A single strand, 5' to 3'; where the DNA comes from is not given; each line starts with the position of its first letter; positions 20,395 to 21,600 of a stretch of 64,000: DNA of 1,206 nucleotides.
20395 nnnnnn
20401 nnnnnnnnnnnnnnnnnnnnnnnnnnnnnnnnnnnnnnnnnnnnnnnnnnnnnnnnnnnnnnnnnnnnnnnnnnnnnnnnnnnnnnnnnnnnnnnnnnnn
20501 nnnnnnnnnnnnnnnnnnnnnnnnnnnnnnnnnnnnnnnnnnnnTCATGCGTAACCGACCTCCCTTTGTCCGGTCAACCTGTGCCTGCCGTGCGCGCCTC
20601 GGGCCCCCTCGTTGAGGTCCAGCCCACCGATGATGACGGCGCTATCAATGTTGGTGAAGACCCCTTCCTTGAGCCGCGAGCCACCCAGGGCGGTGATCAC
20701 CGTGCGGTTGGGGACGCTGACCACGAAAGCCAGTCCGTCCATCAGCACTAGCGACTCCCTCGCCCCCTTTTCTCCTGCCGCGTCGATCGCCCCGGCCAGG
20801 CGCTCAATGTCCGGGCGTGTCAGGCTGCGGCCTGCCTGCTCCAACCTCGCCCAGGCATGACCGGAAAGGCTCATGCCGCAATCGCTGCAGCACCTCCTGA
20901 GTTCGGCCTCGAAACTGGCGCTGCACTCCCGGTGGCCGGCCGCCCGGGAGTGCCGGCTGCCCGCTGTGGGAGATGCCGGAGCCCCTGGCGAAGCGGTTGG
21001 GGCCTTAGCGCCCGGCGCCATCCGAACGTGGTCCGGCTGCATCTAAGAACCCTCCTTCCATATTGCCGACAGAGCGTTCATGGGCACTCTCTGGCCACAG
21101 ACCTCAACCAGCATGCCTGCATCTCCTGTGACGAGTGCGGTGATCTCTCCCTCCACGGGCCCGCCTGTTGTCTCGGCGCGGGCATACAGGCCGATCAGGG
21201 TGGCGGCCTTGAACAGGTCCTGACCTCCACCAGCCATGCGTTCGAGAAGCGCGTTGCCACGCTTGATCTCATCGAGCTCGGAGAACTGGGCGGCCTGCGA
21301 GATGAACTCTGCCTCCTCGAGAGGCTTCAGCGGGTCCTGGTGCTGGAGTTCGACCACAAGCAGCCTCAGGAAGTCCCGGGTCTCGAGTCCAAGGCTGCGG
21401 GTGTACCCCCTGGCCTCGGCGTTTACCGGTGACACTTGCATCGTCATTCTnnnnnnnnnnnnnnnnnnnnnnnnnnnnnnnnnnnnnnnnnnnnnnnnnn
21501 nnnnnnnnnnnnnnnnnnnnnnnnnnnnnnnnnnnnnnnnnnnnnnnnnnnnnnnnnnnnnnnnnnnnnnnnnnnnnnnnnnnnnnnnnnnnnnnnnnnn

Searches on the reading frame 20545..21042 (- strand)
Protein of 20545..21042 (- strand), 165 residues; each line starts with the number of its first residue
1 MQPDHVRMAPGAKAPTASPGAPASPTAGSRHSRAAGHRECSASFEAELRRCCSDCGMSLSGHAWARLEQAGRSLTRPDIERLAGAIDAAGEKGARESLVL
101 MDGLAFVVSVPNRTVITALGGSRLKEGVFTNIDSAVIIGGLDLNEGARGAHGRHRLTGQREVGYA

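Call 36: search_protein_families(library=pfam, proteins=[window:20545-21042:-], max_evalue=0.001)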
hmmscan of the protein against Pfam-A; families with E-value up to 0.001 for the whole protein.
window:20545-21042:- (165 aa): 1 family
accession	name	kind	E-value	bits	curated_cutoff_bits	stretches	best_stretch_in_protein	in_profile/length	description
PF12611.13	Flagellar_put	-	5.2e-10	39.3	21.1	1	114-137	1-24/24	Putative flagellar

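Call 42: search_protein_families(library=ncbifam, proteins=[window:20545-21042:-], max_evalue=0.001)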
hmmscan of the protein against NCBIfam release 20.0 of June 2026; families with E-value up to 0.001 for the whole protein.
window:20545-21042:- (165 aa): 1 family
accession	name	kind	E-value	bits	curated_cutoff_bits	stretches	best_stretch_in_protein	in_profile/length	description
TIGR02530.1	flg_new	equivalog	1.1e-23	83.7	83.2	1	44-138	2-96/96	TIGR02530 family flagellar biosynthesis protein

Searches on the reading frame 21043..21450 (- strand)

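Call 42: search_protein_families(library=ncbifam, proteins=[window:21043-21450:-], max_evalue=0.001)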
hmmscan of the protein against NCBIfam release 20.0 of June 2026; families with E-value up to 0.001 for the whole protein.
window:21043-21450:- (135 aa): 11 families
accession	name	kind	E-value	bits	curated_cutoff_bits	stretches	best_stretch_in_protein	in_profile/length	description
NF007197.1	PRK09618.1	equivalog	8.9e-18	64.6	129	1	10-107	15-111/138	flagellar hook assembly protein FlgD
NF005176.1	PRK06655.1-1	equivalog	1.5e-12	47.8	230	1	24-100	3-81/197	flagellar hook assembly protein FlgD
NF004670.1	PRK06009.1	equivalog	5.7e-12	46.1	124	1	23-114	2-90/108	flagellar hook assembly protein FlgD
NF009277.0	PRK12634.1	equivalog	7e-12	45.9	333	1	16-87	21-94/221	flagellar basal body rod modification protein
NF009453.0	PRK12813.1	equivalog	9.6e-12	44.9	264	1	18-96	26-106/223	flagellar basal body rod modification protein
NF009452.0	PRK12812.1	equivalog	3.1e-09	36.5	258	1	24-75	48-99/289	flagellar basal body rod modification protein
NF007198.0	PRK09619.1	equivalog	5.1e-09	36.2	267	1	18-64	25-70/218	flagellar hook assembly protein FlgD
NF009276.0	PRK12633.1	equivalog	1.6e-08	34.6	383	1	25-71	29-75/234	flagellar basal body rod modification protein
NF008875.0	PRK11911.1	equivalog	5.9e-07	29.6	274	1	20-77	24-81/140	flagellar basal body rod modification protein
NF005278.0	PRK06792.1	equivalog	9.7e-05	22.2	257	1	22-63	51-92/190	flagellar basal body rod modification protein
NF004496.1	PRK05842.1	equivalog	0.00069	19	250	1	19-60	25-66/271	flagellar hook assembly protein FlgD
